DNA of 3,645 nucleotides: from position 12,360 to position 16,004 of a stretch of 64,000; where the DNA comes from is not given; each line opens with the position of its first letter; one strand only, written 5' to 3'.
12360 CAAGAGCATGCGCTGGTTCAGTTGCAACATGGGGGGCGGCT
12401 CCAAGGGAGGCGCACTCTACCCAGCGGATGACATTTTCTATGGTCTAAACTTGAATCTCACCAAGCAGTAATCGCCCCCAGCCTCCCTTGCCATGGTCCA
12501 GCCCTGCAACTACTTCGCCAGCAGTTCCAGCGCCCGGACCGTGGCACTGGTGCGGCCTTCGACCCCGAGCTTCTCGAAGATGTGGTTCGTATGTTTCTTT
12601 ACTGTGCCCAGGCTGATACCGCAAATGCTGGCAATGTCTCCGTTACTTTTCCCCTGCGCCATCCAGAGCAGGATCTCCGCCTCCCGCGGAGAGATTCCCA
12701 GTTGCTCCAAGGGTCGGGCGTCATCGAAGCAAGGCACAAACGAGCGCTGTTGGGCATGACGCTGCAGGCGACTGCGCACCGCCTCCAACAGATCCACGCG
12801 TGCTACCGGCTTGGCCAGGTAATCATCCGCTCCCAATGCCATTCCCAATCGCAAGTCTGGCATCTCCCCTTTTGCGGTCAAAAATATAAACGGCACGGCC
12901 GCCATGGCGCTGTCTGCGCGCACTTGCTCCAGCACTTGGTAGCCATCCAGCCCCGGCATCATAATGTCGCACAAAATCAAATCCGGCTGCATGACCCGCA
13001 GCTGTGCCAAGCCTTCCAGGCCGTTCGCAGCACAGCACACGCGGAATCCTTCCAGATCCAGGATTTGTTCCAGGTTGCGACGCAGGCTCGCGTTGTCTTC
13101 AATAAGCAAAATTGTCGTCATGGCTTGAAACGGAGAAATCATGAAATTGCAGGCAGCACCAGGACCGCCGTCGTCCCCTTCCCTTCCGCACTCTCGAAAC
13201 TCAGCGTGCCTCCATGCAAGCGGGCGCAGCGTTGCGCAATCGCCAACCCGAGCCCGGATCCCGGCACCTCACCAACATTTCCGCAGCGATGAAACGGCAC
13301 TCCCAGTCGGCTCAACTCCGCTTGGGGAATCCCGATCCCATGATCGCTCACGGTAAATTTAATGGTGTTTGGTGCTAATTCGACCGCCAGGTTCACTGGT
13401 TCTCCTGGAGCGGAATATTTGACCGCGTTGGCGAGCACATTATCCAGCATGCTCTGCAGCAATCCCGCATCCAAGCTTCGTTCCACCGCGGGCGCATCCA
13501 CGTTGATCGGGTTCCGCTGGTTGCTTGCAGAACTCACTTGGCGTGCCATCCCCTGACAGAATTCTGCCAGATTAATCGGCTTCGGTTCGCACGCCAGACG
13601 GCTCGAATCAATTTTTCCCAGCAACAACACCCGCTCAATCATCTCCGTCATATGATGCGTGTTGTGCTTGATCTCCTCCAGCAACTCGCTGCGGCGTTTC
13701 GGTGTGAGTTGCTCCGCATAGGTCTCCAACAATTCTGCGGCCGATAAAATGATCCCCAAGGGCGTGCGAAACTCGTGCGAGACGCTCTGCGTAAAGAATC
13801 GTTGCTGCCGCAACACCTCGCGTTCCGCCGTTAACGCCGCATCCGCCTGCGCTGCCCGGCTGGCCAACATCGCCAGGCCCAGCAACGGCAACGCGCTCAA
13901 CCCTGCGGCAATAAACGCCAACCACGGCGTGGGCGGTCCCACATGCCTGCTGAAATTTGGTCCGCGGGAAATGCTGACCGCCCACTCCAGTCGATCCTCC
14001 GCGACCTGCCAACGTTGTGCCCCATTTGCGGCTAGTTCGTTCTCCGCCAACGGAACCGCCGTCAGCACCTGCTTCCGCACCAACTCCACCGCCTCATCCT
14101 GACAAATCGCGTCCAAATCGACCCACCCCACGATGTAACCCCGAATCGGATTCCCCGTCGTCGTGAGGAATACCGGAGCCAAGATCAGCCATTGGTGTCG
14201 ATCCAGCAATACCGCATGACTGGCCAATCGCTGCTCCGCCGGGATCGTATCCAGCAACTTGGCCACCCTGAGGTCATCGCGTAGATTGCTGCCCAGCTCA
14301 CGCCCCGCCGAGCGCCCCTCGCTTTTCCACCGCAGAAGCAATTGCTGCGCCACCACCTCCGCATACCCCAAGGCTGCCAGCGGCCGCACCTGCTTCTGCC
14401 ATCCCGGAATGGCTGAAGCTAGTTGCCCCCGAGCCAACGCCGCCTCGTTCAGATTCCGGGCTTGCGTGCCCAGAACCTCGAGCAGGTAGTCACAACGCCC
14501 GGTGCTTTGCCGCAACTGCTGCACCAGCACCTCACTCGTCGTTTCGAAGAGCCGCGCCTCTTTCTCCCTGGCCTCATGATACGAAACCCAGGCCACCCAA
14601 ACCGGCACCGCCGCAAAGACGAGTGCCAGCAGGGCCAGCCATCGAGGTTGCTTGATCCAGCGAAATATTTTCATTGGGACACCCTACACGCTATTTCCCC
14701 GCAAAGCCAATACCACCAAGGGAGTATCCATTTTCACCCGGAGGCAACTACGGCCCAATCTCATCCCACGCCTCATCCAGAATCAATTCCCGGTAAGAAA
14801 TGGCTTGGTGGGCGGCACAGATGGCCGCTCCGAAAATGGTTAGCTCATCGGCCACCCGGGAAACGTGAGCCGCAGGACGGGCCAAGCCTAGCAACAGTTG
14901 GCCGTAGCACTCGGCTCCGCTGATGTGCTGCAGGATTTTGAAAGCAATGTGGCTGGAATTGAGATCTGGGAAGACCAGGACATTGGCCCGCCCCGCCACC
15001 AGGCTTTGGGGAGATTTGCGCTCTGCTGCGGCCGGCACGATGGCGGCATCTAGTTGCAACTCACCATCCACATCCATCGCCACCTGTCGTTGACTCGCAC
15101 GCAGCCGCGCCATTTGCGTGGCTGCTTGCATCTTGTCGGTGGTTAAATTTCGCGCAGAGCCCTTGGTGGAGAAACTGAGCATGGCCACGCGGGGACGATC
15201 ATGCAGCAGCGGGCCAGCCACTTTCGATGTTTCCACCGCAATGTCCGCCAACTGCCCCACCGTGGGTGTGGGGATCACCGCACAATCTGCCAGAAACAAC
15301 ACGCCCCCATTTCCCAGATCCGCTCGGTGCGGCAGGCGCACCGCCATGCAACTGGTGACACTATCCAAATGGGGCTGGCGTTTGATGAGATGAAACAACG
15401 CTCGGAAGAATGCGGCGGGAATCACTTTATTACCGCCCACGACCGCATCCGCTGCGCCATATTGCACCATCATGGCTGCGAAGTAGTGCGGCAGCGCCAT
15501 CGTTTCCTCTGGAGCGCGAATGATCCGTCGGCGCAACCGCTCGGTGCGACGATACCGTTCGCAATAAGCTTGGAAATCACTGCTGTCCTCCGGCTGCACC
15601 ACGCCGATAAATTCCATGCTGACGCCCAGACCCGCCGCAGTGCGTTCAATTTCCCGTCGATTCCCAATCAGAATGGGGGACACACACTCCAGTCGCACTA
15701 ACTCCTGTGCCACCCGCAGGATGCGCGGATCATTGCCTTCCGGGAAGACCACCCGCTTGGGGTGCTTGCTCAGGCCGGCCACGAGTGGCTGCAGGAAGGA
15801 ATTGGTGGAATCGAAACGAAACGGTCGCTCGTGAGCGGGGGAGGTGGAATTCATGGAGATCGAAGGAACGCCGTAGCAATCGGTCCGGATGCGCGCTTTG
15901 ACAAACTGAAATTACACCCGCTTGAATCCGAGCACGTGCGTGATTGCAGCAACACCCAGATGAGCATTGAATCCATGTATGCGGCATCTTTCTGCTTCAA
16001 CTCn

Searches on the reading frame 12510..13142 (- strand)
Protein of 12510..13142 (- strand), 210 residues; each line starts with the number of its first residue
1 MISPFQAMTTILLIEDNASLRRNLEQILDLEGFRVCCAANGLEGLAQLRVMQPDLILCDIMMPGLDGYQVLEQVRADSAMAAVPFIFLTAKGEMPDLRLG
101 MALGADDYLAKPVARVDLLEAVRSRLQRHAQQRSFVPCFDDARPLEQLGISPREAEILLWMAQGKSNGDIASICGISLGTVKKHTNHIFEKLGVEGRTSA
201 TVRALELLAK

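Call 10: search_protein_families(library=pfam, proteins=[window:12510-13142:-], max_evalue=0.0001)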
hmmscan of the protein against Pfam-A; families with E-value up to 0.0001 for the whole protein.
window:12510-13142:- (210 aa): 3 families
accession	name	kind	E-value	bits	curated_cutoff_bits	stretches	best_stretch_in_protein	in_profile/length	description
PF00072.30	Response_reg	-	2.2e-28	99.1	30.2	1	11-123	1-111/111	Response regulator receiver domain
PF00196.25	GerE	-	4.9e-17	61.8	23.5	1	151-203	4-56/57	Bacterial regulatory proteins, luxR family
PF08281.18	Sigma70_r4_2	-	9.7e-07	28.8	25.7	1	151-188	12-50/54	Sigma-70, region 4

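Call 17: search_solved_structures(query=window:12510-13142:-, max_evalue=0.00001, show_alignments=0)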
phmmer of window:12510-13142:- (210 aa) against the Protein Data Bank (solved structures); distinct sequences matched with E-value up to 0.00001: 259 (the best 60 are shown).
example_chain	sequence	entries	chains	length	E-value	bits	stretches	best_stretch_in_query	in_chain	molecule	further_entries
2gwr_A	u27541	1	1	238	4.5e-24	88.5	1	10-162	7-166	DNA-binding response regulator mtrA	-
3nhz_A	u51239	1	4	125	1.6e-23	86.7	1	10-129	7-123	Two component system transcriptional regulator mtrA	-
1yio_A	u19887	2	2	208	5.5e-22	81.7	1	7-196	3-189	response regulatory protein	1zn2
9ji3_J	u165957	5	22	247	1.2e-21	80.5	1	10-129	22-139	DNA-binding response regulator | Possible two component system response transcriptional positive regulator PhoP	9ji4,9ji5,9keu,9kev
3r0j_A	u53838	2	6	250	1.3e-21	80.5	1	10-129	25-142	POSSIBLE TWO COMPONENT SYSTEM RESPONSE TRANSCRIPTIONAL POSITIVE REGULATOR PHOP | Response regulator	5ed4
7ve6_A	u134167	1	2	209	5.6e-21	78.4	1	11-205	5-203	Response regulator protein VraR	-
4gvp_A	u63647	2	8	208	6.8e-21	78.1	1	11-205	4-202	Response regulator protein vraR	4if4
3t6k_A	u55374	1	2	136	7.2e-21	78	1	10-130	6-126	Response regulator receiver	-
1a04_A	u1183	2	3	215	9.1e-21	77.7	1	7-202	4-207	NITRATE/NITRITE RESPONSE REGULATOR PROTEIN NARL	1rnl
2zwm_A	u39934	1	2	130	1e-20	77.6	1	11-129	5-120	Transcriptional regulatory protein yycF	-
9xzo_A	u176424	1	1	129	1e-20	77.6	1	8-130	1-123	De novo protein M1X0B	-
12aw_A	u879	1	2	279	1.2e-20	77.4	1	9-138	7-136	HYBRID TWO-COMPONENT SYSTEM PROTEIN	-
3f6p_A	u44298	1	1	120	1.6e-20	76.9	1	11-128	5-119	Transcriptional regulatory protein yycF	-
9of3_A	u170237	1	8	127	2.9e-20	76.1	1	8-129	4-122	PmrA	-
9dvt_R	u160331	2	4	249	7.8e-20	74.7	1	10-129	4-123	DNA-binding dual master transcriptional regulator RpaA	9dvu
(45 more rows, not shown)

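Call 29: find_encoding_contigs(protein=window:12510-13142:-, flank=2000, max_places=4)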
Protein window:12510-13142:- (210 aa): 1 contig read that carries it; 1 place shown.
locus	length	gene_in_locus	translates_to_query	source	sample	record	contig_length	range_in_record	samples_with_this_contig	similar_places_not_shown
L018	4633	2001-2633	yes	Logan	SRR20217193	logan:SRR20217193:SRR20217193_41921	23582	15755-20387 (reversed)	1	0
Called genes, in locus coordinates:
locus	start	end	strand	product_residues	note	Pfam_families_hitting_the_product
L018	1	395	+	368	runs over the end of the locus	PF01515:PTA_PTB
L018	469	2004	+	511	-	PF00512:HisKA, PF02518:HATPase_c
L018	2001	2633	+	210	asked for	PF00072:Response_reg, PF00196:GerE, PF08281:Sigma70_r4_2 (weak)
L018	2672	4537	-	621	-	-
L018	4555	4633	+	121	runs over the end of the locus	-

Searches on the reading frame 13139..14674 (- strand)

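Call 10: search_protein_families(library=pfam, proteins=[window:13139-14674:-], max_evalue=0.0001)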
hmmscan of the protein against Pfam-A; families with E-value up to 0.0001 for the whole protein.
window:13139-14674:- (511 aa): 3 families
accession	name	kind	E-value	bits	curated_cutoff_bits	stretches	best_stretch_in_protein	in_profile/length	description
PF02518.31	HATPase_c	-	4.8e-24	85.4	26.4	1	403-509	3-109/111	Histidine kinase-, DNA gyrase B-, and HSP90-like ATPase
PF00512.31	HisKA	-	2.8e-14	53.3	26.9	1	291-357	2-65/66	His Kinase A (phospho-acceptor) domain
PF13581.12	HATPase_c_2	-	1.5e-05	25.4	27.4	1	413-487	39-112/127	Histidine kinase-like ATPase domain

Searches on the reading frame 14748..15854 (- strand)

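Call 10: search_protein_families(library=pfam, proteins=[window:14748-15854:-], max_evalue=0.0001)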
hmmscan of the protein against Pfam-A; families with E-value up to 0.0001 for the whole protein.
window:14748-15854:- (368 aa): 1 family
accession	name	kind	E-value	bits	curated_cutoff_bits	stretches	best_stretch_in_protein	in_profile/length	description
PF01515.24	PTA_PTB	-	5.6e-83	279.4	24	1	20-348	2-319/319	Phosphate acetyl/butaryl transferase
